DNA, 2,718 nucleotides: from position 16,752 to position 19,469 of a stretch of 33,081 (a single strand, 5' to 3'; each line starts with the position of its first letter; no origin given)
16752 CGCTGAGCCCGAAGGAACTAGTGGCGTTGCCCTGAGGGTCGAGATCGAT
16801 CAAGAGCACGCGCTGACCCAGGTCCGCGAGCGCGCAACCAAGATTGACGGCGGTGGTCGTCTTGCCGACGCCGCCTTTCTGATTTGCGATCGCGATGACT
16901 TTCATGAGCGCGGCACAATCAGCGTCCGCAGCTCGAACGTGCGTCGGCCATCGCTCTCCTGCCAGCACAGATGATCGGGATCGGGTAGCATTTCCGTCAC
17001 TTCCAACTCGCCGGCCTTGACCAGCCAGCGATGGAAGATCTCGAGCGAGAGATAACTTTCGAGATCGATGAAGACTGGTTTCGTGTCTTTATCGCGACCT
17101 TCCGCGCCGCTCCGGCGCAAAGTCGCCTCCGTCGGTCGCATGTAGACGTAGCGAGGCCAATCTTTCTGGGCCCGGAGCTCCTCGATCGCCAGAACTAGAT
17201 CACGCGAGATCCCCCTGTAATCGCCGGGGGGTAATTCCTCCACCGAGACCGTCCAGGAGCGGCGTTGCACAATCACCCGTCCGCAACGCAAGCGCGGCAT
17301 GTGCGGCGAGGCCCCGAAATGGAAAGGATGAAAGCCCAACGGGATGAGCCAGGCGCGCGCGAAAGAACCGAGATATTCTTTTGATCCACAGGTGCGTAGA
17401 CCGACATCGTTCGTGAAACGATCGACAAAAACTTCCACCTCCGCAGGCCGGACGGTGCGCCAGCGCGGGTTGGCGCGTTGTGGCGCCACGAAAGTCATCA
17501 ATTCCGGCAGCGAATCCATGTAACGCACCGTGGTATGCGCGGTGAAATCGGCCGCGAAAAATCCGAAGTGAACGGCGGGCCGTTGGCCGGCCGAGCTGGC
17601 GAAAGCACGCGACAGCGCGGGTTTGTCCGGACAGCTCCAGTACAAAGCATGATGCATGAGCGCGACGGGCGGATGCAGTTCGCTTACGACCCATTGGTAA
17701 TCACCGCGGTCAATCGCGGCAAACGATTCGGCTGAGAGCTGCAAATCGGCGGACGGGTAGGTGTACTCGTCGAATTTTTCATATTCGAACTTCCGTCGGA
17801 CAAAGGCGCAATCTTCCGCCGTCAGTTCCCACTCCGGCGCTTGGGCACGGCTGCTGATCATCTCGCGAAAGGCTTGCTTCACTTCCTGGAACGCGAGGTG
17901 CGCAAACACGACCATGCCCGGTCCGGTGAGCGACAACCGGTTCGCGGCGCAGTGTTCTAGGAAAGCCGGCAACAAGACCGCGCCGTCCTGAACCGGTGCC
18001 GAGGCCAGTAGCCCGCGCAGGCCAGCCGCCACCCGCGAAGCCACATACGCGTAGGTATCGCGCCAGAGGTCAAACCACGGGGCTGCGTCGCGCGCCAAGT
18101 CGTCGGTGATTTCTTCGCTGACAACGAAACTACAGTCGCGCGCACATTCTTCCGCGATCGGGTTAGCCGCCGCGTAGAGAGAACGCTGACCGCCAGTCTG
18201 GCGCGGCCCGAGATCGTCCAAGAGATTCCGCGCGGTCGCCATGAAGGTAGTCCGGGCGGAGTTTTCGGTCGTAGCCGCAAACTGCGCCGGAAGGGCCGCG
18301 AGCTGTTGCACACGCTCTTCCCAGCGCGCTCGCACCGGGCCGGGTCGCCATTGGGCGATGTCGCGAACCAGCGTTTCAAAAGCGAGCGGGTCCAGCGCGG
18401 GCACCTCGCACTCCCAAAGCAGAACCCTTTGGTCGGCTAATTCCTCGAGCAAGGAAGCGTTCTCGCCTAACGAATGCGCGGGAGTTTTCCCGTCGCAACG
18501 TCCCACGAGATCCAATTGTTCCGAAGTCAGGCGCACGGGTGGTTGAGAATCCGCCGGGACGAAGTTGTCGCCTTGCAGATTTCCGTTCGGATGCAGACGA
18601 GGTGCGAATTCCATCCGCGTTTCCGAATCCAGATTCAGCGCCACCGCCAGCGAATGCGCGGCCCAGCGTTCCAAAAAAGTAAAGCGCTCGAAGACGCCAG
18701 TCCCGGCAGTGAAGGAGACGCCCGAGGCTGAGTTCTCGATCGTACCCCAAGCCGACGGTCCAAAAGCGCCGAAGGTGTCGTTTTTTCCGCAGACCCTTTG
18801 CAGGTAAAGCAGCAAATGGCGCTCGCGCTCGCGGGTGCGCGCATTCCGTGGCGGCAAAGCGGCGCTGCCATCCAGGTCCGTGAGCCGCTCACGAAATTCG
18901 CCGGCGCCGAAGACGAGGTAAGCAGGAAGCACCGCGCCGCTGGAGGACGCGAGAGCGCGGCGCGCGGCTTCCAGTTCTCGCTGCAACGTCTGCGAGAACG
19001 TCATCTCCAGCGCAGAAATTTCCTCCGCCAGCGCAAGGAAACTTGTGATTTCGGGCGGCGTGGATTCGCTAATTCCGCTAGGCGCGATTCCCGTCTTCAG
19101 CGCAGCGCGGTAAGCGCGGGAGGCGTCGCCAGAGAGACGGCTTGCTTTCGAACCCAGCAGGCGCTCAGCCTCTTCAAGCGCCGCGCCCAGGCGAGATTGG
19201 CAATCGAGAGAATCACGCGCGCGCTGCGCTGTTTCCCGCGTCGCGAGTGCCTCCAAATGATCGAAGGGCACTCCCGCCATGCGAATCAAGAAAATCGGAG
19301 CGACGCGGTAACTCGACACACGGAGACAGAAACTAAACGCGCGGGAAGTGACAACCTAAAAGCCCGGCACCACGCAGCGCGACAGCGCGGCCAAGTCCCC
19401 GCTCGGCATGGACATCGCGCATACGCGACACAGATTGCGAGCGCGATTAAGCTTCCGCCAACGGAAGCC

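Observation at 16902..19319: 805-aa LanB-type glutamylation-domain protein without elimination domain, cyclase or visible precursor (split-LanB / PEARL-like?)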

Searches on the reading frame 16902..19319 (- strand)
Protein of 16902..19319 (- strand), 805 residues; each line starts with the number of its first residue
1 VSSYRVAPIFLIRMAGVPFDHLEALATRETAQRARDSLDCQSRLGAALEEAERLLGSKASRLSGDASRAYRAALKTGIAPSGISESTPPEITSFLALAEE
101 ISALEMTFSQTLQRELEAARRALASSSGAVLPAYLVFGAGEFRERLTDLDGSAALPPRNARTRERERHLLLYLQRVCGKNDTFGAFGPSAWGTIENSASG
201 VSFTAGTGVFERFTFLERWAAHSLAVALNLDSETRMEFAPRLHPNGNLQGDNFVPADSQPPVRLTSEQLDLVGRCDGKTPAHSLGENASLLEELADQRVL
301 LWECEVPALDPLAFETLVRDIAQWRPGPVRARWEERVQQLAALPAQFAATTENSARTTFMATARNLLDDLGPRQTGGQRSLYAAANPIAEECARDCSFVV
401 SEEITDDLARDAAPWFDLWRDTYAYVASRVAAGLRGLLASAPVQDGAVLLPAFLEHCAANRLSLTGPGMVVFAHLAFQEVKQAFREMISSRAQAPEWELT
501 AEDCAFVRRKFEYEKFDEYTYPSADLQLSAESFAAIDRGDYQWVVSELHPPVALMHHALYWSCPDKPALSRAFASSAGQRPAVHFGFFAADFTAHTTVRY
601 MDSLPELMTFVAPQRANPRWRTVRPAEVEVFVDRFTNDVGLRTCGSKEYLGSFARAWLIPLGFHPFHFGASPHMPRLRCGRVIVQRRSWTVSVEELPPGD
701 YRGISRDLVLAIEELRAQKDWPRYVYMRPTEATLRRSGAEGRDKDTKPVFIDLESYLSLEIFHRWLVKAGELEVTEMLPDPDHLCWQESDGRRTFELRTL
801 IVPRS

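Call 5: search_protein_families(library=pfam, proteins=[window:16902-19319:-], max_evalue=0.01)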
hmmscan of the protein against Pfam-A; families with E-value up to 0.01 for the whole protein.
window:16902-19319:- (805 aa): 1 family
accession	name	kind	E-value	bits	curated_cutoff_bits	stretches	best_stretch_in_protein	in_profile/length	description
PF04738.18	Lant_dehydr_N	-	3.2e-19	69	28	2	153-413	27-292/649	Lantibiotic dehydratase, N terminus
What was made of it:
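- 16902..19319 (-): 805-aa stand-alone LanB-glutamylation-domain / PEARL-like protein (GTG start at 19319, TGA stop at 16904..16902). Pfam PF04738 E 3.2e-19 (call 5).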

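Call 6: search_protein_families(library=ncbifam, proteins=[window:16902-19319:-], max_evalue=0.01)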
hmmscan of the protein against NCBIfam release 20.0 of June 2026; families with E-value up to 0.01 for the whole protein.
window:16902-19319:- (805 aa): 0 families

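Call 7: search_solved_structures(query=window:16902-19319:-, max_evalue=1, show_alignments=2)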
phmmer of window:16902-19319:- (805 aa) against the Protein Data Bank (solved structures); distinct sequences matched with E-value up to 1: 0.
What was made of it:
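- Tried and rejected: No hits (calls 6, 7).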

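Call 8: find_homologous_proteins(query=window:16902-19319:-, max_evalue=0.001)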
Query window:16902-19319:- (805 aa): 951 proteins with E <= 0.001 among 8000 candidates; the best 120 are listed.
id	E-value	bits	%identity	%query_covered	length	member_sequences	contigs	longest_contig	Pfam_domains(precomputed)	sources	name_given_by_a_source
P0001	0.0e+0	1805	100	98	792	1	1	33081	PF04738.19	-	-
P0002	0.0e+0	1444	80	98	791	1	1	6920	PF04738.19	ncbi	-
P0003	0.0e+0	1293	72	98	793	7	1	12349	PF04738.19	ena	-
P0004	0.0e+0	1259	70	98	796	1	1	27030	PF04738.19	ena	-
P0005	0.0e+0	1251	70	98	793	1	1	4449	PF04738.19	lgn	-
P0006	0.0e+0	1202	66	100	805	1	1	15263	PF04738.19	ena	-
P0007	0.0e+0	1185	66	100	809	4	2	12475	PF04738.19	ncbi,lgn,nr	ncbi:MAG: lantibiotic dehydratase [Chthoniobacterales bacterium]|nr:lantibiotic dehydratase [Chthoni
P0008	0.0e+0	1182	66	100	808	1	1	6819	PF04738.19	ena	-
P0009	0.0e+0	1181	66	100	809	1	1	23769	PF04738.19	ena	-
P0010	0.0e+0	1177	66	100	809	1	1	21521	PF04738.19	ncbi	ncbi:MAG: hypothetical protein ABIR71_03935 [Chthoniobacterales bacterium]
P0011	0.0e+0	1167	65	100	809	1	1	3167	PF04738.19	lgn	-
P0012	0.0e+0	1167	65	100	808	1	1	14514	PF04738.19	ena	-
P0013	0.0e+0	1161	64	100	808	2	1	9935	PF04738.19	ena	-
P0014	0.0e+0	1143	64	100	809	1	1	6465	PF04738.19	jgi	jgi:hypothetical protein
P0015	0.0e+0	1124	63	100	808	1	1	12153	PF04738.19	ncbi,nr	ncbi:MAG TPA: lantibiotic dehydratase [Chthoniobacterales bacterium]|nr:lantibiotic dehydratase [Cht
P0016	0.0e+0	1115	64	98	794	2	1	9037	PF04738.19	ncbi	-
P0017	0.0e+0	1114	63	100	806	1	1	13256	PF04738.19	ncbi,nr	ncbi:MAG: lantibiotic dehydratase [Verrucomicrobiota bacterium]|nr:lantibiotic dehydratase [Verrucom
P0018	0.0e+0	1107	62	100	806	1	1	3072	PF04738.19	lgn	-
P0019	0.0e+0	1101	62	100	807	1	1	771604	PF04738.19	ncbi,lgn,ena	-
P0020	0.0e+0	1100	62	100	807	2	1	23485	PF04738.19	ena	-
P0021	0.0e+0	1100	62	100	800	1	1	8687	PF04738.19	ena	-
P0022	0.0e+0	1087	62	98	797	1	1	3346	PF04738.19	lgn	-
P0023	0.0e+0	1087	60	98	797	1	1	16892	PF04738.19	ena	-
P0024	0.0e+0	1072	61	99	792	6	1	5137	PF04738.19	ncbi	ncbi:MAG: lantibiotic dehydratase, partial [Chthoniobacterales bacterium]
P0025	0.0e+0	1067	68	86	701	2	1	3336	PF04738.19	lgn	-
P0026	0.0e+0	1061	59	100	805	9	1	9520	PF04738.19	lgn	-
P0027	0.0e+0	1058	60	100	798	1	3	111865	PF04738.19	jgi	jgi:hypothetical protein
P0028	0.0e+0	1056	59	98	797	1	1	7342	PF04738.19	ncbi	ncbi:MAG TPA: hypothetical protein VF345_10620 [Chthoniobacterales bacterium]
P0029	0.0e+0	1054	62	96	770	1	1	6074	PF04738.19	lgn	-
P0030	0.0e+0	1051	60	98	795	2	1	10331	PF04738.19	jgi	jgi:Lantibiotic dehydratase, N terminus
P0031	0.0e+0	1051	58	100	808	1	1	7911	PF04738.19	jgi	-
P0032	0.0e+0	1050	59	100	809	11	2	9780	PF04738.19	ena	-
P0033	0.0e+0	1050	59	100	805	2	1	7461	PF04738.19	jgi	jgi:hypothetical protein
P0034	0.0e+0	1050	58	100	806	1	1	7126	PF04738.19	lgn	-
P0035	0.0e+0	1049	59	98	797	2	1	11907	PF04738.19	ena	-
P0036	0.0e+0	1048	60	100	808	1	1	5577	PF04738.19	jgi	jgi:hypothetical protein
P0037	0.0e+0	1048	61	98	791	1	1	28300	PF04738.19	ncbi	-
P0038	0.0e+0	1047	58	100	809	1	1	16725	PF04738.19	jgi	jgi:hypothetical protein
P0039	0.0e+0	1046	62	95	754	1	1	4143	PF04738.19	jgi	jgi:hypothetical protein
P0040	0.0e+0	1046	59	98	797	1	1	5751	PF04738.19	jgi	jgi:hypothetical protein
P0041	0.0e+0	1045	58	98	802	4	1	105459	PF04738.19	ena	-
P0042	0.0e+0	1045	59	100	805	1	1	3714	PF04738.19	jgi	jgi:hypothetical protein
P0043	0.0e+0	1044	58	100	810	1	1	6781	PF04738.19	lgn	-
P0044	0.0e+0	1044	59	100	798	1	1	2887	PF04738.19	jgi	jgi:hypothetical protein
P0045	0.0e+0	1044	59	98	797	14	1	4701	PF04738.19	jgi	jgi:hypothetical protein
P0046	0.0e+0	1042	58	100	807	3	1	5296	PF04738.19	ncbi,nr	ncbi:MAG TPA: hypothetical protein VGQ82_11170 [Chthoniobacterales bacterium]|nr:hypothetical protei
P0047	0.0e+0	1042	58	100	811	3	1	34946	PF04738.19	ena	-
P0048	0.0e+0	1042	59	98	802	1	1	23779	PF04738.19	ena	-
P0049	0.0e+0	1042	58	100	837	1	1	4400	PF04738.19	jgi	jgi:hypothetical protein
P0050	0.0e+0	1042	59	98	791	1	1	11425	PF04738.19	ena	-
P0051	0.0e+0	1041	58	100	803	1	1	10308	PF04738.19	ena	-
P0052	0.0e+0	1040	58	98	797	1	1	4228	PF04738.19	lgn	-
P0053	0.0e+0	1040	58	98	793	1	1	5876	PF04738.19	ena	-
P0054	0.0e+0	1040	58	98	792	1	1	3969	PF04738.19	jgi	jgi:hypothetical protein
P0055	0.0e+0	1040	58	100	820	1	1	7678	PF04738.19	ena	-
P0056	0.0e+0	1040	59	98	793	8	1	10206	PF04738.19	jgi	jgi:hypothetical protein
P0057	0.0e+0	1039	58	98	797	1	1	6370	PF04738.19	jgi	jgi:hypothetical protein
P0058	0.0e+0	1039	60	98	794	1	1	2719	PF04738.19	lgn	-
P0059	0.0e+0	1038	59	100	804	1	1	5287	PF04738.19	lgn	-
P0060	0.0e+0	1038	58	99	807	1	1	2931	PF04738.19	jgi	jgi:hypothetical protein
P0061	0.0e+0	1037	58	98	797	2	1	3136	PF04738.19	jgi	jgi:hypothetical protein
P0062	0.0e+0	1037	58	98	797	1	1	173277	PF04738.19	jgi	jgi:hypothetical protein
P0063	0.0e+0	1036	58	98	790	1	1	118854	PF04738.19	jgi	jgi:hypothetical protein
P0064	0.0e+0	1035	58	98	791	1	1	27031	PF04738.19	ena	-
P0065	0.0e+0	1035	61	98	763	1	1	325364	PF04738.19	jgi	jgi:hypothetical protein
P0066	0.0e+0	1035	58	100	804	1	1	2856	PF04738.19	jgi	jgi:hypothetical protein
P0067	0.0e+0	1034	60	98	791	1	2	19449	PF04738.19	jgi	jgi:hypothetical protein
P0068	0.0e+0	1034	59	98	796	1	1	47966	PF04738.19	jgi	jgi:hypothetical protein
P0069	0.0e+0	1033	58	98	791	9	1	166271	PF04738.19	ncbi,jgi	ncbi:MAG: hypothetical protein QOF24_1268 [Verrucomicrobiota bacterium]|jgi:hypothetical protein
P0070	0.0e+0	1033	58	98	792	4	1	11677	PF04738.19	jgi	jgi:hypothetical protein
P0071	0.0e+0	1033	60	98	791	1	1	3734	PF04738.19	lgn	-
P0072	0.0e+0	1032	57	100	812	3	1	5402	PF04738.19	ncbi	-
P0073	0.0e+0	1032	57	100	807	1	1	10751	PF04738.19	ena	-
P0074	0.0e+0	1032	59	98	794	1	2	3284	PF04738.19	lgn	-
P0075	0.0e+0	1032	58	98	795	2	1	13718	PF04738.19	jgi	jgi:hypothetical protein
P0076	0.0e+0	1032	58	98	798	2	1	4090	PF04738.19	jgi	jgi:hypothetical protein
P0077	0.0e+0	1032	58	98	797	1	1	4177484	PF04738.19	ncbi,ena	-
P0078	0.0e+0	1031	58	98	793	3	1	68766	PF04738.19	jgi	jgi:hypothetical protein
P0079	0.0e+0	1031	58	98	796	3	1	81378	PF04738.19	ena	-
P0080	0.0e+0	1031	58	98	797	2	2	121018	PF04738.19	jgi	jgi:hypothetical protein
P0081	0.0e+0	1031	59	100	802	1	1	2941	PF04738.19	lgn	-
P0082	0.0e+0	1031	59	98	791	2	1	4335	PF04738.19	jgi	jgi:hypothetical protein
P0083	0.0e+0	1031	59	98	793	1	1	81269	PF04738.19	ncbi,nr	ncbi:MAG TPA: hypothetical protein VGW39_07900 [Chthoniobacterales bacterium]|nr:hypothetical protei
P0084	0.0e+0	1030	58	100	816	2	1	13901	PF04738.19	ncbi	ncbi:MAG: hypothetical protein QOC70_2842, partial [Verrucomicrobiota bacterium]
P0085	0.0e+0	1030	58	98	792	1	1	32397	PF04738.19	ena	-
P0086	0.0e+0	1030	58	98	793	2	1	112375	PF04738.19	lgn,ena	-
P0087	0.0e+0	1029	58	98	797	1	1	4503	PF04738.19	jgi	jgi:hypothetical protein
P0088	0.0e+0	1029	59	100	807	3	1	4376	PF04738.19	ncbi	-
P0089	0.0e+0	1029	58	98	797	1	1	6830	PF04738.19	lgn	-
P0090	0.0e+0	1029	57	98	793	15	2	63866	PF04738.19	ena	-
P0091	0.0e+0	1029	58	98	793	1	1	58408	PF04738.19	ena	-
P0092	0.0e+0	1028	59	98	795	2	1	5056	PF04738.19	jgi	jgi:hypothetical protein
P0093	0.0e+0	1028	59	98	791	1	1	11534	PF04738.19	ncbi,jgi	ncbi:MAG: hypothetical protein QOI49_666 [Verrucomicrobiota bacterium]|jgi:hypothetical protein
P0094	0.0e+0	1028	58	98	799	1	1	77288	PF04738.19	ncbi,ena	-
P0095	0.0e+0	1028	56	100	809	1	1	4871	PF04738.19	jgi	jgi:hypothetical protein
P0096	0.0e+0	1028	59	98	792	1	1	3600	PF04738.19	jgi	jgi:hypothetical protein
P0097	0.0e+0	1028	58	98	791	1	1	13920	PF04738.19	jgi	jgi:hypothetical protein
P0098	0.0e+0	1028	58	100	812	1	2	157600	PF04738.19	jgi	jgi:hypothetical protein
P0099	0.0e+0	1028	58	100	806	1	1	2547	PF04738.19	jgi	jgi:hypothetical protein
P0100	0.0e+0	1027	57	98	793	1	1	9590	PF04738.19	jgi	jgi:hypothetical protein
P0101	0.0e+0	1027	58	100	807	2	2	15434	PF04738.19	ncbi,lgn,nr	ncbi:MAG: hypothetical protein M3119_06595 [Verrucomicrobiota bacterium]|nr:hypothetical protein [Ve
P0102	0.0e+0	1027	58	99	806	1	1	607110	PF04738.19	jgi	jgi:hypothetical protein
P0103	0.0e+0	1027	58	98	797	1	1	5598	PF04738.19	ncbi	-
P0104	0.0e+0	1027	58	98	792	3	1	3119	PF04738.19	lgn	-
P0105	0.0e+0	1027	58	100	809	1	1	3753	PF04738.19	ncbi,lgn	-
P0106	0.0e+0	1027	58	98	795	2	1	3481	PF04738.19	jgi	jgi:hypothetical protein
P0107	0.0e+0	1026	57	99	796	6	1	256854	PF04738.19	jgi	jgi:hypothetical protein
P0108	0.0e+0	1026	58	98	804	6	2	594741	PF04738.19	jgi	jgi:hypothetical protein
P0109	0.0e+0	1025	58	98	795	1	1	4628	PF04738.19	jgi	jgi:hypothetical protein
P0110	0.0e+0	1025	57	98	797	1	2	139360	PF04738.19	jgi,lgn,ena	jgi:hypothetical protein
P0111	0.0e+0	1025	58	100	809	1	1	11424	PF04738.19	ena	-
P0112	0.0e+0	1024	59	98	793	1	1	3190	PF04738.19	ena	-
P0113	0.0e+0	1024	59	98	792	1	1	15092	PF04738.19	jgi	jgi:hypothetical protein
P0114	0.0e+0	1023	58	98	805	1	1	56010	PF04738.19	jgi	jgi:hypothetical protein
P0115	0.0e+0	1023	56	100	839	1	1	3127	PF04738.19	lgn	-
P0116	0.0e+0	1023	57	98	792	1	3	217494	PF04738.19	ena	-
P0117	0.0e+0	1023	58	98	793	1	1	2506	PF04738.19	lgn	-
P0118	0.0e+0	1023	57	100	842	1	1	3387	PF04738.19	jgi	jgi:hypothetical protein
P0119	0.0e+0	1022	58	99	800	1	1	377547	PF04738.19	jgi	jgi:hypothetical protein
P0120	0.0e+0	1022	57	100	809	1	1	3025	PF04738.19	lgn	-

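Call 10: find_encoding_contigs(protein=P0077, flank=10000, max_places=2)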
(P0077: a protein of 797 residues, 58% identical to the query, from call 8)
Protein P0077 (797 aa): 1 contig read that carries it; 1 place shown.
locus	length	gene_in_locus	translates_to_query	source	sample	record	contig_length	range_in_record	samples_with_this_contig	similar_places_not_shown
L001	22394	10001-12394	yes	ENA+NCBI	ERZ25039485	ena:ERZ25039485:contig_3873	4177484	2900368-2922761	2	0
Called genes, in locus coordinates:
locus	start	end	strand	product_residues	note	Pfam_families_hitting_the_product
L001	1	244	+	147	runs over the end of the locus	PF00583:Acetyltransf_1, PF13302:Acetyltransf_3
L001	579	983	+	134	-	PF05991:NYN_YacP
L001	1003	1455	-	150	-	PF00072:Response_reg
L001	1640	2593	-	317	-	PF01116:F_bP_aldolase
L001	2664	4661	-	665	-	PF00989:PAS, PF08448:PAS_4 (weak), PF00512:HisKA, PF02518:HATPase_c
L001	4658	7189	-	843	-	PF01590:GAF (faint), PF00989:PAS, PF08448:PAS_4 (weak), PF13426:PAS_9, PF13596:PAS_10 (weak), PF00512:HisKA, PF02518:HATPase_c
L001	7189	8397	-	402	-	PF00109:ketoacyl-synt, PF00108:Thiolase_N (weak), PF02801:Ketoacyl-synt_C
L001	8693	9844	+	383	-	PF00072:Response_reg, PF02518:HATPase_c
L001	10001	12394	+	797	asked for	PF04738:Lant_dehydr_N (weak)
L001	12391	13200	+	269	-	PF00142:Fer4_NifH (weak), PF01656:CbiA, PF02374:ArsA_ATPase, PF06564:CBP_BcsQ, PF09140:MipZ, PF10609:ParA, PF13614:AAA_31, PF09140:MipZ (weak)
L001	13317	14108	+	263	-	-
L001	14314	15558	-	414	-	PF00483:NTP_transferase, PF24894:Hexapep_GlmU (weak), PF25247:LbH_GLGC, PF25084:LbH_EIF2B (faint)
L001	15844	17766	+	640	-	PF13522:GATase_6, PF13537:GATase_7 (weak), PF01380:SIS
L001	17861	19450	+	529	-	PF05157:MshEN, PF00437:T2SSE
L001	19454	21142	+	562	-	PF05157:MshEN, PF00437:T2SSE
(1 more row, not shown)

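Call 11: find_encoding_contigs(protein=P0019, flank=10000, max_places=2)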
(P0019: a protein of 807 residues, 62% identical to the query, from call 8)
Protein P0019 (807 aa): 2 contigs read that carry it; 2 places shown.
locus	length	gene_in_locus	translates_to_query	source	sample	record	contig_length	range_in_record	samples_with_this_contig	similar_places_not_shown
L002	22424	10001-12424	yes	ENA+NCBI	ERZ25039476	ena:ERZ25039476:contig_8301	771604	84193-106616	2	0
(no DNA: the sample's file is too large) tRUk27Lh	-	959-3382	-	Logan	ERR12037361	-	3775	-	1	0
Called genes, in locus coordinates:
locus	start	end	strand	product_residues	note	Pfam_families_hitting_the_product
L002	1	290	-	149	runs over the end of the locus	PF00072:Response_reg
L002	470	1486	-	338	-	PF04613:LpxD, PF00132:Hexapep (weak), PF25087:GMPPB_C, PF14602:Hexapep_2 (faint), PF24894:Hexapep_GlmU (faint), PF25084:LbH_EIF2B (faint), PF00132:Hexapep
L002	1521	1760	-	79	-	PF01116:F_bP_aldolase (weak)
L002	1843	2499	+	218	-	-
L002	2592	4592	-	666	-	PF01590:GAF (faint), PF13185:GAF_2, PF08448:PAS_4 (faint), PF00989:PAS (weak), PF00512:HisKA, PF02518:HATPase_c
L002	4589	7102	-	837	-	PF16927:HisKA_7TM, PF01590:GAF (weak), PF00989:PAS (faint), PF08448:PAS_4 (weak), PF00512:HisKA, PF02518:HATPase_c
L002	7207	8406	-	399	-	PF00109:ketoacyl-synt, PF00108:Thiolase_N (weak), PF02801:Ketoacyl-synt_C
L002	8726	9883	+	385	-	PF00072:Response_reg, PF00512:HisKA (faint), PF13581:HATPase_c_2 (faint), PF02518:HATPase_c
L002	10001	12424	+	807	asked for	PF04738:Lant_dehydr_N (faint)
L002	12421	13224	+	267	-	PF00142:Fer4_NifH, PF01656:CbiA, PF02374:ArsA_ATPase, PF06564:CBP_BcsQ, PF09140:MipZ, PF10609:ParA, PF13614:AAA_31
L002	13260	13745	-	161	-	-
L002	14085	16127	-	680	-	PF00593:TonB_dep_Rec_b-barrel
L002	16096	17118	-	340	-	PF07715:Plug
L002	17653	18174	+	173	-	-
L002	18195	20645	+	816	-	PF13088:BNR_2 (faint), PF02012:BNR (faint), PF15899:BNR_6 (faint), PF15902:Sortilin-Vps10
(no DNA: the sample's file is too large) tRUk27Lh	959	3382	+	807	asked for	PF04738:Lant_dehydr_N (faint)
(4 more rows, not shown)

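Call 22: find_related_loci(query=A1, collection=genome_contigs, flank=6000)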
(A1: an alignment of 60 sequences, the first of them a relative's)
Query A1 (792 aa) in genome_contigs; peptide patterns used: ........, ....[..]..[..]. (x = any residue, [..] = any of these).
242 stretches matched a pattern; 217 encode a relative of the query (tblastn E <= 1e-3); the best 80 are kept; 80 distinct loci.
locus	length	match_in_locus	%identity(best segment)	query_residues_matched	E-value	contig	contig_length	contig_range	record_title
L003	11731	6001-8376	71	2-792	0e+0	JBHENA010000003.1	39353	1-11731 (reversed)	MAG: Chthoniobacterales bacterium isolate S4_bin.25.strict S4_NODE_3, whole genome shotgun sequence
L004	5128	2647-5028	66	1-792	0e+0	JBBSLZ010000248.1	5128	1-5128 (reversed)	MAG: Chthoniobacterales bacterium isolate LS5_sbin.15 LS5_sbin.15_K_230839_L_5128_cov_16.0000, whole genome shotgun sequ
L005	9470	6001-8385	65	2-792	0e+0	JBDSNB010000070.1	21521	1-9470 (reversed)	MAG: Chthoniobacterales bacterium isolate cluster1_bin.406 k127_14640715, whole genome shotgun sequence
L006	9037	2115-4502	65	2-792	0e+0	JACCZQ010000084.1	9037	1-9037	MAG: Chthoniobacterales bacterium isolate MGR_bin234 SD2897-2912_k127_3302065, whole genome shotgun sequence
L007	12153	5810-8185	63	2-790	0e+0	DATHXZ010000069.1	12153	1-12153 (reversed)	MAG TPA_asm: Chthoniobacterales bacterium isolate SMAG_U16198 k141_143700, whole genome shotgun sequence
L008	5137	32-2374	61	3-791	0e+0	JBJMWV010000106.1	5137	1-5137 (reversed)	MAG: Chthoniobacterales bacterium isolate H2_18_all_fractions_metab_conc_45_60_9 k255_1769445, whole genome shotgun sequ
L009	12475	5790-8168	65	2-790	0e+0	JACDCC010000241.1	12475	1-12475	MAG: Chthoniobacterales bacterium isolate MGR_bin298 SD2897-2912_k127_8032294, whole genome shotgun sequence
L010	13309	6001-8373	61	1-791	0e+0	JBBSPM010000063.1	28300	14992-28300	MAG: Chthoniobacterales bacterium isolate LS6_sbin.56 LS6_sbin.56_K_56555_L_28300_cov_30.8960, whole genome shotgun sequ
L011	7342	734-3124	59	1-792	0e+0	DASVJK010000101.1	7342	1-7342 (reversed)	MAG TPA_asm: Chthoniobacterales bacterium isolate SMAG_U3017 k141_141278, whole genome shotgun sequence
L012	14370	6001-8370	58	1-790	0e+0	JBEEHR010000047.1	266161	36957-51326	MAG: Verrucomicrobiota bacterium isolate BP_758 scaffold_4731385, whole genome shotgun sequence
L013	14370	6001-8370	58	1-790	0e+0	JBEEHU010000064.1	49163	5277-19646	MAG: Verrucomicrobiota bacterium isolate BP_755 scaffold_2632096, whole genome shotgun sequence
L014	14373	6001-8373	62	2-790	0e+0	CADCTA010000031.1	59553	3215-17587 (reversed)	MAG: uncultured Chthoniobacterales bacterium isolate AVDCRST_MAG42 genome assembly, contig: NODE14, whole genome shotgun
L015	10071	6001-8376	56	1-792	0e+0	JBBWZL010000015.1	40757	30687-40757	MAG: Verrucomicrobiota bacterium isolate Holy_436 scaffold_3401424, whole genome shotgun sequence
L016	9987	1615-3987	57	1-790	0e+0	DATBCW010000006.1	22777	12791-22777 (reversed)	MAG TPA_asm: Chthoniobacterales bacterium isolate SMAG_U5795 k141_1550763, whole genome shotgun sequence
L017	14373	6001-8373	57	1-790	0e+0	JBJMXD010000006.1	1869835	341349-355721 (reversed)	MAG: Chthoniobacterales bacterium isolate H3_16_all_fractions_metab_conc_1_58_0 k255_7624711, whole genome shotgun seque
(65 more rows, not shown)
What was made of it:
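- Full-length ORFs are maintained in at least 217 species-level genomes (call 22).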
